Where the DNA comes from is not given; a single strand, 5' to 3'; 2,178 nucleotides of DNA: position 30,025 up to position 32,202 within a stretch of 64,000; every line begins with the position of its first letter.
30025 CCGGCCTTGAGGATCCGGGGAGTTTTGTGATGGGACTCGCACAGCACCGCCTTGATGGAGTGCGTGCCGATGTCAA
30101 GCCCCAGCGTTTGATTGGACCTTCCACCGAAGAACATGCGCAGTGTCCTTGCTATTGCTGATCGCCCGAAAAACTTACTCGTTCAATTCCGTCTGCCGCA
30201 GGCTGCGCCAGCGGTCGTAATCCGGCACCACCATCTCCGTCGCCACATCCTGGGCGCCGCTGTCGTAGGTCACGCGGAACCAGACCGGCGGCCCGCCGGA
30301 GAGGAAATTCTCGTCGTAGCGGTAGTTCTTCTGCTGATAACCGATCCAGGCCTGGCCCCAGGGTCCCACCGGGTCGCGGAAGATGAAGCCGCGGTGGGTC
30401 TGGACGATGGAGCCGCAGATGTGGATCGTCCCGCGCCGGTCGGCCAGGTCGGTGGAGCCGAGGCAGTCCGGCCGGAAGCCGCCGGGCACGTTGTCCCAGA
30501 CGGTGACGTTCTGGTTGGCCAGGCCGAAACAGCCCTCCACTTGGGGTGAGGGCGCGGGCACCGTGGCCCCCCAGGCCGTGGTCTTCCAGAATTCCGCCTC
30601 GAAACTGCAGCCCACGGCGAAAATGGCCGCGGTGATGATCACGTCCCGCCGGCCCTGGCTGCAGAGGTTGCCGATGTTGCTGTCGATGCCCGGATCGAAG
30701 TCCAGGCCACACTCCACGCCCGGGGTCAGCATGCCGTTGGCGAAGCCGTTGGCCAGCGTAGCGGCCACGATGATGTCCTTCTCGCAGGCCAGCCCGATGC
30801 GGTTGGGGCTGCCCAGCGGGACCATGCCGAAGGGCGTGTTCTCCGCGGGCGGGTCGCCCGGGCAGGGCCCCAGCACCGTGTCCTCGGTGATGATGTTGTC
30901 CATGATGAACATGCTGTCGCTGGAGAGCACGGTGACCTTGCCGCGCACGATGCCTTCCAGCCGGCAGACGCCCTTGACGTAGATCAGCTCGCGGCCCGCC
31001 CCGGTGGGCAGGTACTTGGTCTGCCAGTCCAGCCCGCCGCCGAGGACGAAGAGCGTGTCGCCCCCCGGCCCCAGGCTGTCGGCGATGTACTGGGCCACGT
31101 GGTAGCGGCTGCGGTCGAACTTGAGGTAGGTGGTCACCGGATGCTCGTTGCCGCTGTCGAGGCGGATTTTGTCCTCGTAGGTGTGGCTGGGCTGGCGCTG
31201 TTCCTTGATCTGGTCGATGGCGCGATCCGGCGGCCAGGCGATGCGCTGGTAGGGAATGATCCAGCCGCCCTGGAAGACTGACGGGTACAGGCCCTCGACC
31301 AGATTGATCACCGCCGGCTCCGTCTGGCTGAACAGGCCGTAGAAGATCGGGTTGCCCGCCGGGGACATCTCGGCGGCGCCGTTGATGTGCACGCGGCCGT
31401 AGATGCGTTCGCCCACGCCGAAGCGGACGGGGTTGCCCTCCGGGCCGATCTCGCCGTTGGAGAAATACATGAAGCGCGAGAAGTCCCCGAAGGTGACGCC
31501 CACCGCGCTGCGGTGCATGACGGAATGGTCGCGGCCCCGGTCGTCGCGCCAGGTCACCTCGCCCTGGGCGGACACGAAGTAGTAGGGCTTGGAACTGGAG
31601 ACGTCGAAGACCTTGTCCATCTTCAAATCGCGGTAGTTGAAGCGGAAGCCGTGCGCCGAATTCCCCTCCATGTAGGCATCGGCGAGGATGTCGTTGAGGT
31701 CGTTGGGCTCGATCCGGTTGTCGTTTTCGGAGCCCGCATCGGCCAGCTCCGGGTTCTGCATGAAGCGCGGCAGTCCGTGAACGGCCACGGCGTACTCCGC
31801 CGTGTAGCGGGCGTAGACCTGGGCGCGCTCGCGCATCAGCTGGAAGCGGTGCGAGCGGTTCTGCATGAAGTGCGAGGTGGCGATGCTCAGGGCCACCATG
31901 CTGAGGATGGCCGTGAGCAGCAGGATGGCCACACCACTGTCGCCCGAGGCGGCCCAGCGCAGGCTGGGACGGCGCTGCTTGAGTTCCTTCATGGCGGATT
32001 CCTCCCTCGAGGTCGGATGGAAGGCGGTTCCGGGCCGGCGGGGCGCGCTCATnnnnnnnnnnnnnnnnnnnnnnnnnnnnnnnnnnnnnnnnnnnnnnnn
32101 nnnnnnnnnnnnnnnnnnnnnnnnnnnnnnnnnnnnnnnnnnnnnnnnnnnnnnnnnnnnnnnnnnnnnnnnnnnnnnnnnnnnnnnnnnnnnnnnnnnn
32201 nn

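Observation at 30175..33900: Non-canonical minor-pilin module upstream of pilM: two tandem pilin-like paralogues, a small TM protein and a 625-aa Cys-rich membrane protein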

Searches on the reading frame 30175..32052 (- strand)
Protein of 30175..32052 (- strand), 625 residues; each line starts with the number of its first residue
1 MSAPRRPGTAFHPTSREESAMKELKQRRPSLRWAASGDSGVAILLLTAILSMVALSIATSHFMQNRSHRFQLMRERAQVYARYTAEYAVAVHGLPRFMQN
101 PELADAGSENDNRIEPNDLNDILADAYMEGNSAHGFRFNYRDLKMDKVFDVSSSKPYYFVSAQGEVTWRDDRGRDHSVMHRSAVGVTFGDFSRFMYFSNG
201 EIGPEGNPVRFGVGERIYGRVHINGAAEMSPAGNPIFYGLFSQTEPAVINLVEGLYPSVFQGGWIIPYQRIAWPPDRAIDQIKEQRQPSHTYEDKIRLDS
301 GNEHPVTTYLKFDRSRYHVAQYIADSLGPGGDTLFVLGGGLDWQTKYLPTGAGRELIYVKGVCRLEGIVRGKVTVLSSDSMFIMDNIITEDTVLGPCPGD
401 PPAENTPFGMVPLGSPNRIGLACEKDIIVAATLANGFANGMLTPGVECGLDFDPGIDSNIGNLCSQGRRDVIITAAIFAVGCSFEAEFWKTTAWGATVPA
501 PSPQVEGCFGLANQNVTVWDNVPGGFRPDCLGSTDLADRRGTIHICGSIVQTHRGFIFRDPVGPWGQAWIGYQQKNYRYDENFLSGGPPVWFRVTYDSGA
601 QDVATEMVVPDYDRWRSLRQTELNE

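Call 3: search_protein_families(library=pfam, proteins=[window:30175-32052:-], max_evalue=1)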
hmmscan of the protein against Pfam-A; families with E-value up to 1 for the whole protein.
window:30175-32052:- (625 aa): 1 family
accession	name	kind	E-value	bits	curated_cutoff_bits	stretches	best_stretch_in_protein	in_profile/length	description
PF16241.10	DUF4900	-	0.091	13.6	29.4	1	189-239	32-82/89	Domain of unknown function (DUF4900)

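Call 5: search_protein_families(library=ncbifam, proteins=[window:30175-32052:-], max_evalue=1)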
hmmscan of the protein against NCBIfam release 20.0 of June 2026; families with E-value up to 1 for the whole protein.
window:30175-32052:- (625 aa): 1 family
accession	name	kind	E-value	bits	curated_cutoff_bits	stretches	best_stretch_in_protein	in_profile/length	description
NF037980.1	T2SS_GspK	equivalog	0.025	14.1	130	1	42-88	8-54/307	type II secretion system minor pseudopilin GspK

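Call 9: find_homologous_proteins(query=window:30175-32052:-, max_evalue=0.001)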
Query window:30175-32052:- (625 aa): 39 proteins with E <= 0.001 among 8000 candidates.
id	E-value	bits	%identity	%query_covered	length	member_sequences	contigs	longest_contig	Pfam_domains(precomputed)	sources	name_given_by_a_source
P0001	0.0e+0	1301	91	97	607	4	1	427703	-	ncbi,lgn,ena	ncbi:MAG: hypothetical protein WC326_03395 [Candidatus Delongbacteria bacterium]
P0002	0.0e+0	1159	79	98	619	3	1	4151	-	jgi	jgi:hypothetical protein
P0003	0.0e+0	1117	78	97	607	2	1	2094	-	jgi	-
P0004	0.0e+0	1078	75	96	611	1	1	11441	-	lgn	-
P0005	0.0e+0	1030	71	97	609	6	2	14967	-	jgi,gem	-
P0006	1.9e-295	1000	71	95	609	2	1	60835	-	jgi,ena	-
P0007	3.6e-246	837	62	96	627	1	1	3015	-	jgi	jgi:hypothetical protein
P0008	2.3e-245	834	62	96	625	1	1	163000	-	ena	-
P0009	8.6e-228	776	59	96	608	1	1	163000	-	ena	-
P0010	2.7e-221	755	56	94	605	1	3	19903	-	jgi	jgi:hypothetical protein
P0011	2.9e-215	735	58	94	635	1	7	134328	-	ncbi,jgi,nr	ncbi:MAG: hypothetical protein Q8O14_10855 [bacterium]|jgi:hypothetical protein|nr:hypothetical prot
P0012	1.1e-211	723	56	94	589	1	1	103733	-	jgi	jgi:hypothetical protein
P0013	5.9e-206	704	61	85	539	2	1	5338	-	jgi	jgi:hypothetical protein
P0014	7.8e-201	687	53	95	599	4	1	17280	PF16241.11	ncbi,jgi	jgi:hypothetical protein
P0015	1.1e-194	667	53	93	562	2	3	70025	PF16241.11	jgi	-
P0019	1.7e-170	587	49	92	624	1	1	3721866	-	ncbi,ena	-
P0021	9.6e-131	455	40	95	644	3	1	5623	PF16241.11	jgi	jgi:hypothetical protein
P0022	1.7e-123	432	41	92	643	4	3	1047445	-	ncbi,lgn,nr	ncbi:MAG: hypothetical protein KDC10_04650 [Calditrichaeota bacterium]|nr:hypothetical protein [Cand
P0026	4.6e-99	351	46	67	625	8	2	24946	PF18962.8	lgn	-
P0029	2.4e-94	335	43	65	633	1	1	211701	-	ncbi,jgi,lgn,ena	ncbi:MAG: hypothetical protein WC326_08915 [Candidatus Delongbacteria bacterium]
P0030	2.3e-92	329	45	65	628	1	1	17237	-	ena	-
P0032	3.3e-88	315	44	67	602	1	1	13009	PF18962.8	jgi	jgi:hypothetical protein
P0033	1.2e-77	280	42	64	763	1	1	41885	PF18962.8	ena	-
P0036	1.2e-72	264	41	65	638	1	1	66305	-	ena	-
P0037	1.4e-68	250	40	64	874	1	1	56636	-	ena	-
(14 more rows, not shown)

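Call 13: search_solved_structures(query=A1, max_evalue=10, show_alignments=2)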
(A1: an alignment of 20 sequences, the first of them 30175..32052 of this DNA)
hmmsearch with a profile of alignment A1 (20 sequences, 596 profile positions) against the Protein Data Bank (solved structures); distinct sequences matched with E-value up to 10: 0.

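Call 15: find_encoding_contigs(protein=P0022, flank=10000, max_places=2)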
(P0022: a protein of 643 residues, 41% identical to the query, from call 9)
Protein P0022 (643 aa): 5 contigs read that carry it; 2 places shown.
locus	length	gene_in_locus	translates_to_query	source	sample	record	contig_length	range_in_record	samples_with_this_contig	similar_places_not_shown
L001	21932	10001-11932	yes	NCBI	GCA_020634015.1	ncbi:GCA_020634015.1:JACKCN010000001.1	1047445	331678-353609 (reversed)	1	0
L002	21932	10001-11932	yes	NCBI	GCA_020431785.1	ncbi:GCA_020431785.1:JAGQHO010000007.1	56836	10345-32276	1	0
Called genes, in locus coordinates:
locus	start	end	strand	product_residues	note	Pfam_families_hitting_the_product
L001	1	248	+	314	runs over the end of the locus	PF00106:adh_short (weak), PF01073:3Beta_HSD, PF01370:Epimerase, PF02719:Polysacc_synt_2, PF04321:RmlD_sub_bind, PF07993:NAD_binding_4 (weak), PF13460:NAD_binding_10, PF16363:GDP_Man_Dehyd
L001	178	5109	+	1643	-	PF01364:Peptidase_C25, PF13860:FlgD_ig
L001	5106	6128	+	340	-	-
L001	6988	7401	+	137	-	PF07963:N_methyl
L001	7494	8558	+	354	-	PF00437:T2SSE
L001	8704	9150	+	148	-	-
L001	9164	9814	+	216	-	PF07963:N_methyl (weak)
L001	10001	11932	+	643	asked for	-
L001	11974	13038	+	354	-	PF11104:PilM_2, PF14450:FtsA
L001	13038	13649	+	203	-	-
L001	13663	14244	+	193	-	PF04350:PilO (weak)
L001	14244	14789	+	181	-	-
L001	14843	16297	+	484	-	PF07660:STN (faint), PF03958:Secretin_N, PF00263:Secretin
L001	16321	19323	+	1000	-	PF02369:Big_1 (faint), PF17789:MG4 (faint)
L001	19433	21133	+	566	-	PF05157:MshEN, PF00437:T2SSE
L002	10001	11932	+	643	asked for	-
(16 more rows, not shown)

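Call 16: find_encoding_contigs(protein=P0019, flank=10000, max_places=2)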
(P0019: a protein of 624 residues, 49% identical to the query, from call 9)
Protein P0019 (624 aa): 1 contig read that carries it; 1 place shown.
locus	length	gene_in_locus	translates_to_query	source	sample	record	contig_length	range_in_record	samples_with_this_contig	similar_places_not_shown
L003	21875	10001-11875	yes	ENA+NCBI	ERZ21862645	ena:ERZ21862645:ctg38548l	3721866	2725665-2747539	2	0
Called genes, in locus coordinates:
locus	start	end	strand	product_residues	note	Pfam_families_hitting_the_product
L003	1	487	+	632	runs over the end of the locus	PF13727:CoA_binding_3, PF17836:PglD_N (weak), PF04321:RmlD_sub_bind, PF01073:3Beta_HSD, PF01370:Epimerase, PF02719:Polysacc_synt_2, PF07993:NAD_binding_4 (weak), PF16363:GDP_Man_Dehyd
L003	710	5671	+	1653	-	PF01364:Peptidase_C25, PF13860:FlgD_ig (weak)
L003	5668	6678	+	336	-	-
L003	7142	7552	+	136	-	PF07963:N_methyl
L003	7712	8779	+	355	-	PF00437:T2SSE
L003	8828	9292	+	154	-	-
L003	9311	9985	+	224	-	-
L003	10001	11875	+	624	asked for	-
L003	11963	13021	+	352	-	PF11104:PilM_2, PF14450:FtsA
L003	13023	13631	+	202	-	-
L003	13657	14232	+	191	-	PF04350:PilO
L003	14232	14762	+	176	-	-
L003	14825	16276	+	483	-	PF07660:STN (faint), PF03958:Secretin_N (weak), PF00263:Secretin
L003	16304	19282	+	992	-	PF02369:Big_1 (faint), PF17789:MG4 (faint)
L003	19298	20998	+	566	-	PF05157:MshEN, PF00437:T2SSE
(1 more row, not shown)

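Call 23: predict_structure(alignment_id=A1)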
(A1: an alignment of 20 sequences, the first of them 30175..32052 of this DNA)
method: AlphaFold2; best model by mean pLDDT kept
length: 625 residues; sequences in the alignment: 20
mean_pLDDT: 71.3   pTM: 0.64
mean pLDDT of the five models: 71.3, 69.6, 67.9, 66.7, 62.1
residues with pLDDT >= 90: 37; 70-90: 336; 50-70: 186; < 50: 66
segments of 3 or more residues with pLDDT < 50: 1-37, 129-132, 198-206, 432-438, 523-526
pLDDT, mean of each block of 10 residues (from residue 1): 35 35 36 48 76 83 78 84 88 82 64 75 57 69 79 70 87 84 81 54 49 70 79 77 86 88 85 66 75 86 88 91 71 70 83 77 90 88 87 77 72 80 84 47 55 52 61 82 67 70 64 64 47 66 76 61 63 73 58 70 79 83 57
secondary structure, 60 per line:
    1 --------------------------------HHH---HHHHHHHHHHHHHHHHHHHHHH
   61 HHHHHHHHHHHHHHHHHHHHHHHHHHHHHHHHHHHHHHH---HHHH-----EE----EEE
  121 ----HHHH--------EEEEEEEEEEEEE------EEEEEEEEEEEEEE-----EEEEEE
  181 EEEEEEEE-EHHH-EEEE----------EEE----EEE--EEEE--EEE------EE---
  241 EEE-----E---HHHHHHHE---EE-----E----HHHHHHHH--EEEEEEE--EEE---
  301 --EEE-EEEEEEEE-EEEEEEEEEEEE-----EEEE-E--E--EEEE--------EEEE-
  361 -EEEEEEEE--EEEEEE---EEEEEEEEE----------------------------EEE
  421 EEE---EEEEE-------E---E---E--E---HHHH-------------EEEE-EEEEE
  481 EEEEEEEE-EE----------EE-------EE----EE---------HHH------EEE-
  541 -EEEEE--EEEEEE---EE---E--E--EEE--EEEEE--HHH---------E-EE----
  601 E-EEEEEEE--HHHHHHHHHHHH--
elements in order: H39-99 H103-106 E118-120 H125-128 E137-149 E156-169 E175-188 E195-198 E209-211 E216-218 E221-224 E227-229 E241-243 H253-259 H276-283 E286-292 E295-297 E303-305 E307-314 E316-327 E333-336 E344-347 E356-359 E362-369 E372-377 E381-389 E418-423 E427-431 H454-457 E471-474 E476-488 E537-539 E542-546 E549-554 E569-571 E574-578 E603-609 H612-623

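Call 24: find_encoding_contigs(protein=P0001, flank=10000, max_places=1)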
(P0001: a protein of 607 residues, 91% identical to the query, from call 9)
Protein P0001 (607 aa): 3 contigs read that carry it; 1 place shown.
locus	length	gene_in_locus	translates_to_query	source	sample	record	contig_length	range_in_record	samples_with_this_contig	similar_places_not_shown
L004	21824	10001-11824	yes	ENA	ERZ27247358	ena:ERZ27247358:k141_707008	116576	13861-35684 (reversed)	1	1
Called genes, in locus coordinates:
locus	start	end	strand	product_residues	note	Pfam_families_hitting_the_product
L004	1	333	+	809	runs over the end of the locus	PF00989:PAS, PF08448:PAS_4, PF13426:PAS_9, PF00989:PAS, PF08448:PAS_4, PF13426:PAS_9, PF08448:PAS_4, PF00512:HisKA, +3 more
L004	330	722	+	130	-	PF03745:DUF309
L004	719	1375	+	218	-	PF00730:HhH-GPD, PF00633:HHH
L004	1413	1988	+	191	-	PF01227:GTP_cyclohydroI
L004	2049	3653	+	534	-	PF05681:Fumerase, PF05683:Fumerase_C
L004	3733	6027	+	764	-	PF13620:CarboxypepD_reg, PF13715:CarbopepD_reg_2, PF07715:Plug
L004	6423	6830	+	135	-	PF07963:N_methyl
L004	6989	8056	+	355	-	PF00437:T2SSE, PF13555:AAA_29 (faint)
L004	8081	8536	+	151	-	-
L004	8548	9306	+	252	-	-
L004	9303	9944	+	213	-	-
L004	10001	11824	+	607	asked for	-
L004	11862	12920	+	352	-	PF11104:PilM_2, PF14450:FtsA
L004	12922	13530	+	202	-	-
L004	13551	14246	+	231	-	-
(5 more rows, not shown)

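Call 26: search_protein_families(library=pfam, alignment_id=A1, max_evalue=1)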
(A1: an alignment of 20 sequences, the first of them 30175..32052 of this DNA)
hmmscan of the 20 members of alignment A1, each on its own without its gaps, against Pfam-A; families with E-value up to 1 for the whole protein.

A. member 1, window:30175-32052:- (625 aa): 1 family
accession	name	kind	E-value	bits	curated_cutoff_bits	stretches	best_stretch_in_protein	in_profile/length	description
PF16241.10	DUF4900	-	0.091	13.6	29.4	1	189-239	32-82/89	Domain of unknown function (DUF4900)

B. families by the number of members that match (of 20 scanned): 5 families
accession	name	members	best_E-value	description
PF16241.10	DUF4900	19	1e-05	Domain of unknown function (DUF4900)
PF21743.3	PTM_DIR17_Tudor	2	0.024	PTM/DIR17-like, Tudor domain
PF24853.1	DUF7727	1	0.084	Domain of unknown function (DUF7727)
PF20772.2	TACO1_YebC_N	1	0.11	TACO1/YebC protein N-terminal domain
PF10674.14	Ycf54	1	0.14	Ycf54 protein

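Call 27: search_protein_families(library=pfam, proteins=[P0026, P0029, P0033, P0037, P0032, P0036], max_evalue=0.1)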
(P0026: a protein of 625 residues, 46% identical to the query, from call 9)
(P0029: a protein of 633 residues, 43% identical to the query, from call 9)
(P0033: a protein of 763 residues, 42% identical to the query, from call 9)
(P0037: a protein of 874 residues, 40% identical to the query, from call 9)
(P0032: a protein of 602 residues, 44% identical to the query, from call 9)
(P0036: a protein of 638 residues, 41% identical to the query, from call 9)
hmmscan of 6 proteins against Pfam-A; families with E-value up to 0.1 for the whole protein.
P0026 (625 aa): 3 families
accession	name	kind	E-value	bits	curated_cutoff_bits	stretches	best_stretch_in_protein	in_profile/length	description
PF18962.6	Por_Secre_tail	-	3.5e-06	27.7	27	1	547-622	2-74/75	Secretion system C-terminal sorting domain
PF13860.13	FlgD_ig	-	0.00038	20.8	27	1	562-612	20-75/79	FlgD Ig-like domain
PF16241.10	DUF4900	-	0.027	15.3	29.4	0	20-66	36-82/89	Domain of unknown function (DUF4900)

P0029 (633 aa): 1 family
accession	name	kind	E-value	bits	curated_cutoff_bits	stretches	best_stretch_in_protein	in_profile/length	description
PF18962.6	Por_Secre_tail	-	0.013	16.2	27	1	555-629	2-73/75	Secretion system C-terminal sorting domain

P0033 (763 aa): 2 families
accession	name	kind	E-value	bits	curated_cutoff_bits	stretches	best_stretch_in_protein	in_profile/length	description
PF18962.6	Por_Secre_tail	-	6.9e-06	26.7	27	1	680-747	2-66/75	Secretion system C-terminal sorting domain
PF16241.10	DUF4900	-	0.02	15.7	29.4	1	25-79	35-87/89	Domain of unknown function (DUF4900)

P0037 (874 aa): 3 families
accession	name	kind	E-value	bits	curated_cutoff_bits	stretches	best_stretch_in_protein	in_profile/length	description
PF18962.6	Por_Secre_tail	-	6.4e-05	23.6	27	1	791-856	2-64/75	Secretion system C-terminal sorting domain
PF16241.10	DUF4900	-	0.00016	22.4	29.4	1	25-80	35-87/89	Domain of unknown function (DUF4900)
PF13860.13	FlgD_ig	-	0.073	13.5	27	0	800-856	13-75/79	FlgD Ig-like domain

P0032 (602 aa): 1 family
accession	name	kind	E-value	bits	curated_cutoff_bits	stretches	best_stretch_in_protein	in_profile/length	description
PF18962.6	Por_Secre_tail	-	8.2e-06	26.5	27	1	523-600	1-75/75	Secretion system C-terminal sorting domain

P0036 (638 aa): 1 family
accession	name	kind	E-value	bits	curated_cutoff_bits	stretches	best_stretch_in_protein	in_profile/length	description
PF18962.6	Por_Secre_tail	-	0.0021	18.8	27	1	560-634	2-73/75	Secretion system C-terminal sorting domain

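Call 30: search_protein_representatives(alignment_id=A1)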
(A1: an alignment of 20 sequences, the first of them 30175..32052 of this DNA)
Query: 20 sequences, 596 profile positions. Proteins with E-value up to 0.001 (for the whole library): 532; up to 1e-10: 164; up to 1e-30: 42. The best 150 are listed.
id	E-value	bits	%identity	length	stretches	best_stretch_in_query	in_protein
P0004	0.0e+00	1028.2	-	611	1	5-595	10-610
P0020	1.3e-267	905.4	-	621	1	7-596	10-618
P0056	3.9e-224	761.8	-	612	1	13-594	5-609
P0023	6.3e-171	586.1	-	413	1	26-420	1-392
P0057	4.2e-122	424.9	-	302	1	295-592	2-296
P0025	4.5e-116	404.9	-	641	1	175-562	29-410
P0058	3.8e-109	382.1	-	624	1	174-566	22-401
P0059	2.0e-108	379.7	-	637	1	177-568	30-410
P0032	4.9e-107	375.1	-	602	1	171-565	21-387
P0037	1.6e-106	373.4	-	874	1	172-562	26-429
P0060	6.9e-106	371.3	-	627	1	175-567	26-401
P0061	1.9e-103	363.2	-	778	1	164-562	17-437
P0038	2.0e-96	340.1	-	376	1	172-544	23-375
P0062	2.6e-90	319.9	-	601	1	184-562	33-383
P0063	3.6e-89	316.1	-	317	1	173-472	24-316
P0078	2.8e-43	164.5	-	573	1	136-575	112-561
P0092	6.1e-27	110.6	-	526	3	17-225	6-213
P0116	1.7e-20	89.3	-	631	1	143-534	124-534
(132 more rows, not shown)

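Call 33: search_protein_families(library=pfam, alignment_id=A3, max_evalue=0.01)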
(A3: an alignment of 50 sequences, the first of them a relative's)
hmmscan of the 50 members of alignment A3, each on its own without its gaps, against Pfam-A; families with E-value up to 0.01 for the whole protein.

A. member 1, P0066 (581 aa): 0 families

B. families by the number of members that match (of 50 scanned): 2 families
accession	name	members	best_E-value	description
PF16241.10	DUF4900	18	2.1e-11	Domain of unknown function (DUF4900)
PF07635.16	PSCyt1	1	0.0045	Planctomycete cytochrome C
